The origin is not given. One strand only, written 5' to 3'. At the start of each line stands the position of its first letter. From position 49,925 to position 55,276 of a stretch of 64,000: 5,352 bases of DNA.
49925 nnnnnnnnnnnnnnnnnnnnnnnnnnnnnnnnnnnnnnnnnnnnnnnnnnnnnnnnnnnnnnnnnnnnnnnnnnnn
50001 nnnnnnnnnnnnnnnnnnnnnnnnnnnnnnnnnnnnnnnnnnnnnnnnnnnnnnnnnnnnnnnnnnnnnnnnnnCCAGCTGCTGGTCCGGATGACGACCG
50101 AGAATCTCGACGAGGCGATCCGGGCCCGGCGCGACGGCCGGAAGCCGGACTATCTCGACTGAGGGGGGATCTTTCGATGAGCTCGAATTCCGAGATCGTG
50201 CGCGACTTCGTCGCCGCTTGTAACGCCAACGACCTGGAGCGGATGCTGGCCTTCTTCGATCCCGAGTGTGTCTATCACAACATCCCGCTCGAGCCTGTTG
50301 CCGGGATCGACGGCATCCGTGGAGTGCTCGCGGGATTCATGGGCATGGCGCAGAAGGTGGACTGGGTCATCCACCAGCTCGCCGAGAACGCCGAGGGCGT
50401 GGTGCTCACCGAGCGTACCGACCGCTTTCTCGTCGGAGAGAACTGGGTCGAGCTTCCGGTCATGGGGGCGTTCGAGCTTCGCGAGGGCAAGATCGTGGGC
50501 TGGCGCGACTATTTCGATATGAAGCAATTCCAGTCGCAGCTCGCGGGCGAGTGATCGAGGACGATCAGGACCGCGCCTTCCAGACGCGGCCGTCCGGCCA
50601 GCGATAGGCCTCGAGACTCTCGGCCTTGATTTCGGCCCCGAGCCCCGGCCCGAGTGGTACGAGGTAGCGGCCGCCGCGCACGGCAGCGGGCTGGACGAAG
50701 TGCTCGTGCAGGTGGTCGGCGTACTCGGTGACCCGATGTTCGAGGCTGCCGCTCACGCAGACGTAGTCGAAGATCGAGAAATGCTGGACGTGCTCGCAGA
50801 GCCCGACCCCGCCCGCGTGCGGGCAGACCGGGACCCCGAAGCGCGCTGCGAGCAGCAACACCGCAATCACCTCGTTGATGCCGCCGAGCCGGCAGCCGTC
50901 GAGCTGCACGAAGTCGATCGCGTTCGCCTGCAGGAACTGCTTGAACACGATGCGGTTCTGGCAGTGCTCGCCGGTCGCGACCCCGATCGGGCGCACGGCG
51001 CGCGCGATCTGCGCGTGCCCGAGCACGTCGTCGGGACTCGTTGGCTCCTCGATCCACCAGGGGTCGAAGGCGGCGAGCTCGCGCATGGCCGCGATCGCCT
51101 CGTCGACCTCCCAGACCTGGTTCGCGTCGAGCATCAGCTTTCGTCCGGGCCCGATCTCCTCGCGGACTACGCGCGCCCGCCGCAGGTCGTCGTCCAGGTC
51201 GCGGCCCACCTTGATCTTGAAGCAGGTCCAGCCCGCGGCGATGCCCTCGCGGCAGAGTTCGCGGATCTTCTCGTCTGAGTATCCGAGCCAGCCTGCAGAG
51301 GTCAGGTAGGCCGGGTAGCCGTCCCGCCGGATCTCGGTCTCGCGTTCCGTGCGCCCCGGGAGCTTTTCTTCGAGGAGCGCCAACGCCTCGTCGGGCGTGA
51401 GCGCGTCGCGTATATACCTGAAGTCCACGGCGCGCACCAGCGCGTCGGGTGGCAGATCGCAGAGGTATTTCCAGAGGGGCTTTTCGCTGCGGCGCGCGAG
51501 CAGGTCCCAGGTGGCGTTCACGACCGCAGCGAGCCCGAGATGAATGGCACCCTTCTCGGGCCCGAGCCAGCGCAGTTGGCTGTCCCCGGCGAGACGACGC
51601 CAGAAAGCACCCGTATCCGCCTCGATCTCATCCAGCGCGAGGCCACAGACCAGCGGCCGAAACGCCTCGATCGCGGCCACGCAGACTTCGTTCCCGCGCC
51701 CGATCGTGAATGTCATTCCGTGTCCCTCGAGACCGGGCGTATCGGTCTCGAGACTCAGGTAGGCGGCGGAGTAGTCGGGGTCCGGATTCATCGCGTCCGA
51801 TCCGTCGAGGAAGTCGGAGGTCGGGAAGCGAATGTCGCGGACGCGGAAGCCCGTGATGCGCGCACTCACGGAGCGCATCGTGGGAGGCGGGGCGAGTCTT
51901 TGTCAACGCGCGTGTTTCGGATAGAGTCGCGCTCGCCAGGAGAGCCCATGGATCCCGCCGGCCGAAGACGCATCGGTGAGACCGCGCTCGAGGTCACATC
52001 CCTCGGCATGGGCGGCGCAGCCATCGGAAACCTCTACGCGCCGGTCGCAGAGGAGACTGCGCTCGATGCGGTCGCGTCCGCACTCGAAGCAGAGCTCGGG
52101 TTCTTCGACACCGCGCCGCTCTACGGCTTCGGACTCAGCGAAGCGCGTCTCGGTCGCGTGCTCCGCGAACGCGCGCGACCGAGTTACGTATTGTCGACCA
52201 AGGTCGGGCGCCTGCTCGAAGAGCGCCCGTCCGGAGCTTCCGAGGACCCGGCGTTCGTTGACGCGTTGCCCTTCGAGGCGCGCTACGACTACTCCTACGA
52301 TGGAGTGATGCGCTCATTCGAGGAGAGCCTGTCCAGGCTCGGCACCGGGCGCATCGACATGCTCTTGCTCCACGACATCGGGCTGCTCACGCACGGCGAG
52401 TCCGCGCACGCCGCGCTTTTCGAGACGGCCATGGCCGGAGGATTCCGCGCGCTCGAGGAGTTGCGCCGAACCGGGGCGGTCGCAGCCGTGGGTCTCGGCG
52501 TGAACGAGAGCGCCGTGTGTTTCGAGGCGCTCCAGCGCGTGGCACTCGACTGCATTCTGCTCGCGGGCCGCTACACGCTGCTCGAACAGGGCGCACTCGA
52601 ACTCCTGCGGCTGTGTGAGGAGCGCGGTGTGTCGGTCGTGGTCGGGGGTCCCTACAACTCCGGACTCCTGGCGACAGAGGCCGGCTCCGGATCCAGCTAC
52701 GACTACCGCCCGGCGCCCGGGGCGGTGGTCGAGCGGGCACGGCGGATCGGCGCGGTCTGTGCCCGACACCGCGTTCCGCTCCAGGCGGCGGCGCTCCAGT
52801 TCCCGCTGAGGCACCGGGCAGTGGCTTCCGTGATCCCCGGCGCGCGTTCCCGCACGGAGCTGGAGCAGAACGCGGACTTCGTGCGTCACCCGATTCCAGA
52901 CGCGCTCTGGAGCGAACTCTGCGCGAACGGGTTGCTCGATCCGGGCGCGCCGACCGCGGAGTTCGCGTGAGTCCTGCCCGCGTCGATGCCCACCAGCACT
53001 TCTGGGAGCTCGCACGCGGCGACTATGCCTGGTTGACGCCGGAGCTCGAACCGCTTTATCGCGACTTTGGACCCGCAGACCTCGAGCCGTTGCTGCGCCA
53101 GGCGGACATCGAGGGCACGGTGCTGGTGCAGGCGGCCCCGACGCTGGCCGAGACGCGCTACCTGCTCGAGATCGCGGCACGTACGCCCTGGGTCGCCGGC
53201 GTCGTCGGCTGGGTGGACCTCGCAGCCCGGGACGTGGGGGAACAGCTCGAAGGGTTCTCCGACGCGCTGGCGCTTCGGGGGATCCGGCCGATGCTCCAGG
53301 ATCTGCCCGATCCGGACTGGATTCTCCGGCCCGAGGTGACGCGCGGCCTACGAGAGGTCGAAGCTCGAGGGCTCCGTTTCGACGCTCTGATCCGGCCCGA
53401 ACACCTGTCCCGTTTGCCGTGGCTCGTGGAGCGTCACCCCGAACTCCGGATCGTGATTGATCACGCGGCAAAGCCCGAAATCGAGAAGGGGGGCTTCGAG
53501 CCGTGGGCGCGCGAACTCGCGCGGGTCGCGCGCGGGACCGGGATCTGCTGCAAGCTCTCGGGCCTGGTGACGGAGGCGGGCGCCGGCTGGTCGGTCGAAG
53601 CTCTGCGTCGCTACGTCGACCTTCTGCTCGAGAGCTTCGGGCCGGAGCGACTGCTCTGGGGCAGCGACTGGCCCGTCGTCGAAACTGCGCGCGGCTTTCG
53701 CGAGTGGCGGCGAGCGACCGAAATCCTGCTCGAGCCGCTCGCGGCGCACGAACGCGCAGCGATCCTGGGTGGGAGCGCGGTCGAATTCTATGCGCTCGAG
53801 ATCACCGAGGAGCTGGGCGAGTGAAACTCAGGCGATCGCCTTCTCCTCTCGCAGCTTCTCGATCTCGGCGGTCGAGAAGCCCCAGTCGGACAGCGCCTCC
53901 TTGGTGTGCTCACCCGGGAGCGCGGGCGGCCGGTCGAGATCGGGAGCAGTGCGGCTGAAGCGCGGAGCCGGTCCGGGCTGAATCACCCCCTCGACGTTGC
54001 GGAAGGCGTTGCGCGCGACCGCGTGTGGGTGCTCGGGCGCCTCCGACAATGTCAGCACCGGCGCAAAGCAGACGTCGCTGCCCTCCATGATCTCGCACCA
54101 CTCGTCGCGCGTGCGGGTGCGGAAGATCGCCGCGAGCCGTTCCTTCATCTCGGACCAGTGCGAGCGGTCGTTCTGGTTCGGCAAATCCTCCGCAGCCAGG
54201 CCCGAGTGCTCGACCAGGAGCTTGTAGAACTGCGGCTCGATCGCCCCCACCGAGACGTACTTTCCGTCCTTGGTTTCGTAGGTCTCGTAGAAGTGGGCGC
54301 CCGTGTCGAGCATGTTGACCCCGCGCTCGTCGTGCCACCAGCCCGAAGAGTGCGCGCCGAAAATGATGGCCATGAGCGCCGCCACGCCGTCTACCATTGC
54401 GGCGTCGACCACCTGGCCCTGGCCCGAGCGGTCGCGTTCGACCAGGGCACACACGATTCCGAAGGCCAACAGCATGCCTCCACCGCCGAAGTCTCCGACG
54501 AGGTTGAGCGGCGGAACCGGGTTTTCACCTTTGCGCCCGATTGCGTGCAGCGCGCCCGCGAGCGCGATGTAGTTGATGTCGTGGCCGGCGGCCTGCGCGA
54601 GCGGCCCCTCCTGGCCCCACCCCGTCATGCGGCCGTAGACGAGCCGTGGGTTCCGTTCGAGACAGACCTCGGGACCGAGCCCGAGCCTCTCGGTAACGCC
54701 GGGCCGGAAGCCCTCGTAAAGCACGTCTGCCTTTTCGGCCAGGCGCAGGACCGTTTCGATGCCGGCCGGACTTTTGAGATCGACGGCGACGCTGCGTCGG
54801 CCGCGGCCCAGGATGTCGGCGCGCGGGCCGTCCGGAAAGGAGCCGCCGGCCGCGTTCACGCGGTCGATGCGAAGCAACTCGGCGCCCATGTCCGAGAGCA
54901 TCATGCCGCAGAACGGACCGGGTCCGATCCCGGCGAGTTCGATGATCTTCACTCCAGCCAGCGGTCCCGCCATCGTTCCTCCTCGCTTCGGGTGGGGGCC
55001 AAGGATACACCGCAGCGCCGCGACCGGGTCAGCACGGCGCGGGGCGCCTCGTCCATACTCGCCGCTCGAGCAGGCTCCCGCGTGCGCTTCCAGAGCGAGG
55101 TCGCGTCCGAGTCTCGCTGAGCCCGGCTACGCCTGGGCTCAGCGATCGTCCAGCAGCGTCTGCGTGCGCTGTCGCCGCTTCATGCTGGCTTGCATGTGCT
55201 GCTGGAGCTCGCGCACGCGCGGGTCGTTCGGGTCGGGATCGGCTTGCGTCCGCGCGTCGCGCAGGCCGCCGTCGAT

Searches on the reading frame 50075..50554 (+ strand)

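Call 40: search_protein_families(library=pfam, proteins=[window:50075-50554:+], max_evalue=0.00001)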
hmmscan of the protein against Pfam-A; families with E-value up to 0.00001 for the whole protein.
window:50075-50554:+ (159 aa): 3 families
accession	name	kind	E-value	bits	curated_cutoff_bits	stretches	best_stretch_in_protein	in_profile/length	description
PF07858.18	LEH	-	1e-22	81.2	24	1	37-155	2-119/122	Limonene-1,2-epoxide hydrolase catalytic domain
PF12680.13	SnoaL_2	-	5.2e-16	59.6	27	1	42-142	1-101/102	SnoaL-like domain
PF07366.18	SnoaL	-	4.4e-06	27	28.4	0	42-89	3-51/126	SnoaL-like polyketide cyclase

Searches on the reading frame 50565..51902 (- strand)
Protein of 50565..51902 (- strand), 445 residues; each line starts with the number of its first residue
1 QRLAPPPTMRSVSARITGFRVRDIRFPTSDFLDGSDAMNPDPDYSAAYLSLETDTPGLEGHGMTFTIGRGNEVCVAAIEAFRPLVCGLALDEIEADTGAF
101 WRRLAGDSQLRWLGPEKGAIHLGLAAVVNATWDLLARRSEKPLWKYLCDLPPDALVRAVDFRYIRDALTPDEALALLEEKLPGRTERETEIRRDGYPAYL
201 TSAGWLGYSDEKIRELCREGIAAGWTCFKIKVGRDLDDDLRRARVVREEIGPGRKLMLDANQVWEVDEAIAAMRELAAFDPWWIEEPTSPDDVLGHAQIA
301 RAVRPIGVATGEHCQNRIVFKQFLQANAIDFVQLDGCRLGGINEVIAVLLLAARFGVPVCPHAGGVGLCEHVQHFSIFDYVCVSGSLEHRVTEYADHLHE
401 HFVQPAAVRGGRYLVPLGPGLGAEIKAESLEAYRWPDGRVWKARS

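Call 16: search_protein_families(library=pfam, proteins=[window:50565-51902:-], max_evalue=0.00001)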
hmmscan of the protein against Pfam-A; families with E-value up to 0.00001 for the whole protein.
window:50565-51902:- (445 aa): 1 family
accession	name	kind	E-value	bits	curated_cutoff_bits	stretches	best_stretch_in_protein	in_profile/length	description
PF13378.12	MR_MLE_C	-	1.2e-65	221.8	29.4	1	213-428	2-218/219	Enolase C-terminal domain-like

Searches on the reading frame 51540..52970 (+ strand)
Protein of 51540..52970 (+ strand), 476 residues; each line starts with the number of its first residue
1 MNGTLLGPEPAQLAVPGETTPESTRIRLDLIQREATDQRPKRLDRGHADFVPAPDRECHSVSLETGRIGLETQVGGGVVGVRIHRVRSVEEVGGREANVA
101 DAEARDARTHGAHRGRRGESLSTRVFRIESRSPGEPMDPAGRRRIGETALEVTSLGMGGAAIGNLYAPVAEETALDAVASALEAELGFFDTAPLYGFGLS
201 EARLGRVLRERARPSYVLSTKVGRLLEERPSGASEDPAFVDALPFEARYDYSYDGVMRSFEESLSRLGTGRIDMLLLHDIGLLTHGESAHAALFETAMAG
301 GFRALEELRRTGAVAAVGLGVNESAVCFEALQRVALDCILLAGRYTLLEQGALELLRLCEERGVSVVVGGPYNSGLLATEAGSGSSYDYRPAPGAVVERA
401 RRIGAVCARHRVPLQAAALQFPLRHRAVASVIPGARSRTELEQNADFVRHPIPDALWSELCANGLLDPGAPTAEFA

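Call 17: search_protein_families(library=pfam, proteins=[window:51540-52970:+], max_evalue=0.00001)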
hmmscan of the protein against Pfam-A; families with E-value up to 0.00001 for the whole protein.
window:51540-52970:+ (476 aa): 1 family
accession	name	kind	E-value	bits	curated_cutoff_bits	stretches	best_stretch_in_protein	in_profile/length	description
PF00248.27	Aldo_ket_red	-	9.7e-44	150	24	1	155-459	2-285/291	Aldo/keto reductase family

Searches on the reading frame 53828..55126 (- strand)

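Call 16: search_protein_families(library=pfam, proteins=[window:53828-55126:-], max_evalue=0.00001)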
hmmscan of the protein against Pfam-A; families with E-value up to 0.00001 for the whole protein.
window:53828-55126:- (432 aa): 1 family
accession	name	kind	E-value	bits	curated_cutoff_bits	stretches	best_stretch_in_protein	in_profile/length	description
PF02515.22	CoA_transf_3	-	4.4e-84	283.1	23.3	1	56-408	1-366/366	CoA-transferase family III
